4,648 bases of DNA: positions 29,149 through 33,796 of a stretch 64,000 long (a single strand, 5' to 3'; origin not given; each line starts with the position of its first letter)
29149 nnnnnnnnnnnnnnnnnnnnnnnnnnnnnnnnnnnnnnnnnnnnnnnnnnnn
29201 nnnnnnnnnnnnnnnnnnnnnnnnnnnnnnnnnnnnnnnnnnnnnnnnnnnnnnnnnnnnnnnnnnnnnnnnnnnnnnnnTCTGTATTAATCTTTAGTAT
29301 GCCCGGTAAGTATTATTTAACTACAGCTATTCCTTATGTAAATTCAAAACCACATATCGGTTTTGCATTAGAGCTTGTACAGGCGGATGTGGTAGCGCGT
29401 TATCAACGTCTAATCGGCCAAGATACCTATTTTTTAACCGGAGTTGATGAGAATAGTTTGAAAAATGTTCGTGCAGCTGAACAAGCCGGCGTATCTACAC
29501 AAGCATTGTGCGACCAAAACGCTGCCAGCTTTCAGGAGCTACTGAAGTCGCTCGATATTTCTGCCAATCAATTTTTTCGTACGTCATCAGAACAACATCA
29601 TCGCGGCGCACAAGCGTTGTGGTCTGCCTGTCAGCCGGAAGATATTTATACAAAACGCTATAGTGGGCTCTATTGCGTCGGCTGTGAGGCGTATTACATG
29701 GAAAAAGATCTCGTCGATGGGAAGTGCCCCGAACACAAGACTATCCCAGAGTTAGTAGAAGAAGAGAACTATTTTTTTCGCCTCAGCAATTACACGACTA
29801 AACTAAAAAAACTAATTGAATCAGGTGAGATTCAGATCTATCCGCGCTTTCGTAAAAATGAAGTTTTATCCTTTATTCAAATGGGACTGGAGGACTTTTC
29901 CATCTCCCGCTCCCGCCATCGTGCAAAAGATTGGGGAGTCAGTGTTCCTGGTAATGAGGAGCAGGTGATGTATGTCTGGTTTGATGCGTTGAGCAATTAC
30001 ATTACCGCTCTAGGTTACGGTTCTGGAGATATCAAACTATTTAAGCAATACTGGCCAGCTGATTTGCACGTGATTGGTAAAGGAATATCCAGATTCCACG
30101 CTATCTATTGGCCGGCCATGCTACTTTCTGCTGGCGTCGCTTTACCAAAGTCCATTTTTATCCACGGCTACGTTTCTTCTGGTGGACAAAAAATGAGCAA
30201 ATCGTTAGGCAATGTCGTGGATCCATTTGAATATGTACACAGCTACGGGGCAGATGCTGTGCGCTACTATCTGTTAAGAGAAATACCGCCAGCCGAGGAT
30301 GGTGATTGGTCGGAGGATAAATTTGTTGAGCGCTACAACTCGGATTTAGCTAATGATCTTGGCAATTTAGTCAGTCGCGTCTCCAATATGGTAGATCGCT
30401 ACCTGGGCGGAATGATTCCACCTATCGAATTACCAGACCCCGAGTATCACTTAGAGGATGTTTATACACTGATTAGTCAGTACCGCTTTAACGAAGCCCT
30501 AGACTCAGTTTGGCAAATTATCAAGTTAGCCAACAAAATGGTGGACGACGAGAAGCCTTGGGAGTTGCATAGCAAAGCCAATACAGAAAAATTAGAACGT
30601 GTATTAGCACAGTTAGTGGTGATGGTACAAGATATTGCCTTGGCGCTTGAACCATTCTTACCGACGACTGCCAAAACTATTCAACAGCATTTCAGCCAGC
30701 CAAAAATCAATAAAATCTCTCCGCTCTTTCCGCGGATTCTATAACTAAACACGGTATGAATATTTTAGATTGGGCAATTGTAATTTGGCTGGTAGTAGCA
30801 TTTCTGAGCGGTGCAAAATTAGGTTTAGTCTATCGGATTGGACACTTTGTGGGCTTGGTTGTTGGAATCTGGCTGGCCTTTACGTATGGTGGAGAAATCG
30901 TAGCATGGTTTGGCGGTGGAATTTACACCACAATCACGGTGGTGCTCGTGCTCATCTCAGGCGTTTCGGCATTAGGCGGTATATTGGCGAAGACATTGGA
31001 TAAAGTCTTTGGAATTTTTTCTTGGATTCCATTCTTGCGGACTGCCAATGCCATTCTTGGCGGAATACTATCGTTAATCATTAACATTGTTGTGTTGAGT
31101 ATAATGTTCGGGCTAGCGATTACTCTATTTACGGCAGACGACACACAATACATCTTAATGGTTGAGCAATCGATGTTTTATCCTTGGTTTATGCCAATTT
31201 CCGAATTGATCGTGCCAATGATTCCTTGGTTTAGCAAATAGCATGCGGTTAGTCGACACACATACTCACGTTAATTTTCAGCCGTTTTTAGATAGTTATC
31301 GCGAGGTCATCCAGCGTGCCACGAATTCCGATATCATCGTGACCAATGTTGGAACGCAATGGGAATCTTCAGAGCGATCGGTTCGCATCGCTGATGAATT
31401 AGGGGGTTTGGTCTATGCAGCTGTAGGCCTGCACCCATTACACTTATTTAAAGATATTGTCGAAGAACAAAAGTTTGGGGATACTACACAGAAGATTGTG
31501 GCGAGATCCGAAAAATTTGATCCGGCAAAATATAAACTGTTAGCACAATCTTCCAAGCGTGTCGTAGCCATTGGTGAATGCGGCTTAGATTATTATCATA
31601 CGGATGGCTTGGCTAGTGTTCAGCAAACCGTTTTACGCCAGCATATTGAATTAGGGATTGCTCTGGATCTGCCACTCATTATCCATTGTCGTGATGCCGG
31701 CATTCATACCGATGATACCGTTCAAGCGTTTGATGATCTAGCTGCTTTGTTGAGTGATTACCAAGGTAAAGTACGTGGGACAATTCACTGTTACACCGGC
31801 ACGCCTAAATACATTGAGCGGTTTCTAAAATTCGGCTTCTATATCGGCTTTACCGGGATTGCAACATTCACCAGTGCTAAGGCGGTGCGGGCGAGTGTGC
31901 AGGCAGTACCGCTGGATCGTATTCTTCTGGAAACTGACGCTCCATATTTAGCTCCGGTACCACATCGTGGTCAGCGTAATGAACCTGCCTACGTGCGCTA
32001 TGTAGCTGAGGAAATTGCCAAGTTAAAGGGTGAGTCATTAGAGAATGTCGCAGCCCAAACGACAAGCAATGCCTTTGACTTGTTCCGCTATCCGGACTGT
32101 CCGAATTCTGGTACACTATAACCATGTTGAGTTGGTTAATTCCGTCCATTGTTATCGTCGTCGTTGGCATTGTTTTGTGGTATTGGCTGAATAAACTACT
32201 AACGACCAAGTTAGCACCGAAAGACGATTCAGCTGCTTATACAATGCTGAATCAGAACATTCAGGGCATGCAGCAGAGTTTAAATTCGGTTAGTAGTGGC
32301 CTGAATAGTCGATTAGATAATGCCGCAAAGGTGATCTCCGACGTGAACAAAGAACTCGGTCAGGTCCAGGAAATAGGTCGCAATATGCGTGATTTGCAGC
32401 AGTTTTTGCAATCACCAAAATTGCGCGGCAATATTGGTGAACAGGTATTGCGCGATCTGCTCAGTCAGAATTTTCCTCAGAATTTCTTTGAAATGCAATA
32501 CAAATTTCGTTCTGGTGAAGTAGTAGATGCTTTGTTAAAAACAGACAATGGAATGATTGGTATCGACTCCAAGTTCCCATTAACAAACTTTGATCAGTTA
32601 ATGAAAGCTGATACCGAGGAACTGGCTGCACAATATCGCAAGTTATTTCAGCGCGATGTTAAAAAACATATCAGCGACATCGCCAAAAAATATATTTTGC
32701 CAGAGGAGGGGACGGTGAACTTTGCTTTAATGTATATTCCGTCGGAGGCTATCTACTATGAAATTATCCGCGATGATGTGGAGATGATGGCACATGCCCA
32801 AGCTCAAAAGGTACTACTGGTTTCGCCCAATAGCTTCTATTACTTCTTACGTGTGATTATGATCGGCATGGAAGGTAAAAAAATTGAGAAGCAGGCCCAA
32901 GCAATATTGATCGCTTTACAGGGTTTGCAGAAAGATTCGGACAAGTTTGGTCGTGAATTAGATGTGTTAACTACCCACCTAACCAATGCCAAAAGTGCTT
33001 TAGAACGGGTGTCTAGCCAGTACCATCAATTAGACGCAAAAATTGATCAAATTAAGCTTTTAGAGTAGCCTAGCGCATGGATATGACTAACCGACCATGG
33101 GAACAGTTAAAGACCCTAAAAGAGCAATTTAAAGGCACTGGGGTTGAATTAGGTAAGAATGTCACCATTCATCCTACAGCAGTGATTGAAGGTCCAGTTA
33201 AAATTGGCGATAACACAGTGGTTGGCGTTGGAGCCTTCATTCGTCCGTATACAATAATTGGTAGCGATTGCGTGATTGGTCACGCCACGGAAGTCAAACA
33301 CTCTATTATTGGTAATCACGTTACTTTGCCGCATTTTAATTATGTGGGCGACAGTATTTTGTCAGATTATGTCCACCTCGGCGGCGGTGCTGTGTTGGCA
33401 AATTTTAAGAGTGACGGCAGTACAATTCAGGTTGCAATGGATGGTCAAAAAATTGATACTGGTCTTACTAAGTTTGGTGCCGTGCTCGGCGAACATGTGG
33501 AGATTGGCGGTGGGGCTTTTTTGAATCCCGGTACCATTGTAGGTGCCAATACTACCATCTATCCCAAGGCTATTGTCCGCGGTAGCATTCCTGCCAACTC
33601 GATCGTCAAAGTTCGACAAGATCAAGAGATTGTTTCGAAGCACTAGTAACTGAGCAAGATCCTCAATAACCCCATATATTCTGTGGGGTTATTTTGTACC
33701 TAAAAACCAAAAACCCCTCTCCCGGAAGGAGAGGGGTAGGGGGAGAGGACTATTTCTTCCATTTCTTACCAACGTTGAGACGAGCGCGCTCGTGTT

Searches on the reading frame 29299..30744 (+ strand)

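Call 31: search_protein_families(library=pfam, proteins=[window:29299-30744:+], max_evalue=0.00001)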
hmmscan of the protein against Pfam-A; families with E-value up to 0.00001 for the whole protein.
window:29299-30744:+ (481 aa): 3 families
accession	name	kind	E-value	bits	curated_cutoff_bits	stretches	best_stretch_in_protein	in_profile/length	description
PF09334.17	tRNA-synt_1g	-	3.7e-105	352.3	20.1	2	138-361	164-390/391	tRNA synthetases class I (M)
PF00133.28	tRNA-synt_1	-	3.1e-29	102.4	22.7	2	220-331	295-407/414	tRNA synthetases class I (I, L, M and V)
PF01406.26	tRNA-synt_1e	-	4e-13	49.8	27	0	13-92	18-97/301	tRNA synthetases class I (C) catalytic domain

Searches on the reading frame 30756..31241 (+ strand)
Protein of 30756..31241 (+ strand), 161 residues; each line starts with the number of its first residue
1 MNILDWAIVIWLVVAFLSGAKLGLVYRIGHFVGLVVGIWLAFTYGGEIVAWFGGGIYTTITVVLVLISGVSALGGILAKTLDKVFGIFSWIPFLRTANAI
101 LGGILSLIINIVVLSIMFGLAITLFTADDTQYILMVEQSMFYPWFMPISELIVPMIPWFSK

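Call 97: search_protein_families(library=pfam, proteins=[window:30756-31241:+], max_evalue=0.0001)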
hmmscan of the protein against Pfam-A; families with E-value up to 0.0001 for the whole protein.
window:30756-31241:+ (161 aa): 1 family
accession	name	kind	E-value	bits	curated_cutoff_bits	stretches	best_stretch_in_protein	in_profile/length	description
PF02674.22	Colicin_V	-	2.8e-13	50.5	29.3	1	4-147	1-141/144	Colicin V production protein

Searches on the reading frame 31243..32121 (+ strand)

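Call 97: search_protein_families(library=pfam, proteins=[window:31243-32121:+], max_evalue=0.0001)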
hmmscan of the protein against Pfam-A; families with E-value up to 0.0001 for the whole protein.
window:31243-32121:+ (292 aa): 1 family
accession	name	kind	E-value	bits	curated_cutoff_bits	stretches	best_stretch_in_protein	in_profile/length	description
PF01026.27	TatD_DNase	-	1.2e-73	248.1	27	1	4-282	1-253/253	TatD related DNase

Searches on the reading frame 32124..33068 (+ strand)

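Call 97: search_protein_families(library=pfam, proteins=[window:32124-33068:+], max_evalue=0.0001)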
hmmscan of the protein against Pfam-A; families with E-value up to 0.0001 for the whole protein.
window:32124-33068:+ (314 aa): 2 families
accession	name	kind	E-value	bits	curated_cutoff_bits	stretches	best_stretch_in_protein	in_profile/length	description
PF02646.22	RmuC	-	4.7e-50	170.8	26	1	42-313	3-284/291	RmuC family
PF06103.16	DUF948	-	1.5e-07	31.9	37.2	0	3-93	2-82/89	Bacterial protein of unknown function (DUF948)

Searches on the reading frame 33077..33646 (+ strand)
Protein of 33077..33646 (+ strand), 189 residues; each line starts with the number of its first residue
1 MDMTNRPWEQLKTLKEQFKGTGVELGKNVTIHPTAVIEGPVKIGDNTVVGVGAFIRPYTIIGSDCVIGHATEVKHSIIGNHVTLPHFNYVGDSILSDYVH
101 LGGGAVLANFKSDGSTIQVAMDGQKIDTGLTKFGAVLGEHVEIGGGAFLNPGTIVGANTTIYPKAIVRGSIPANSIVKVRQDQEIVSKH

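Call 97: search_protein_families(library=pfam, proteins=[window:33077-33646:+], max_evalue=0.0001)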
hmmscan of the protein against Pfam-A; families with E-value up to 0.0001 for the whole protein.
window:33077-33646:+ (189 aa): 5 families
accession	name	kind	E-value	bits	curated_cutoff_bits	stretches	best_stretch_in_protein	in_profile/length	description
PF00132.30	Hexapep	-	2.6e-20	71.6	27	2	22-56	1-35/36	Bacterial transferase hexapeptide (six repeats)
PF25084.1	LbH_EIF2B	-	6e-14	52.4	54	1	26-108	7-88/105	EIF2B subunit epsilon LbH domain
PF24894.1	Hexapep_GlmU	-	2.3e-07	31.3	23.3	0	59-109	19-68/104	GlmU-like, C-terminal hexapeptide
PF25087.1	GMPPB_C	-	5e-05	23.4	39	0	21-115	15-102/110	GMPPB C-terminal domain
PF14602.12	Hexapep_2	-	7.2e-05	22.9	27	0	40-68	1-27/34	Hexapeptide repeat of succinyl-transferase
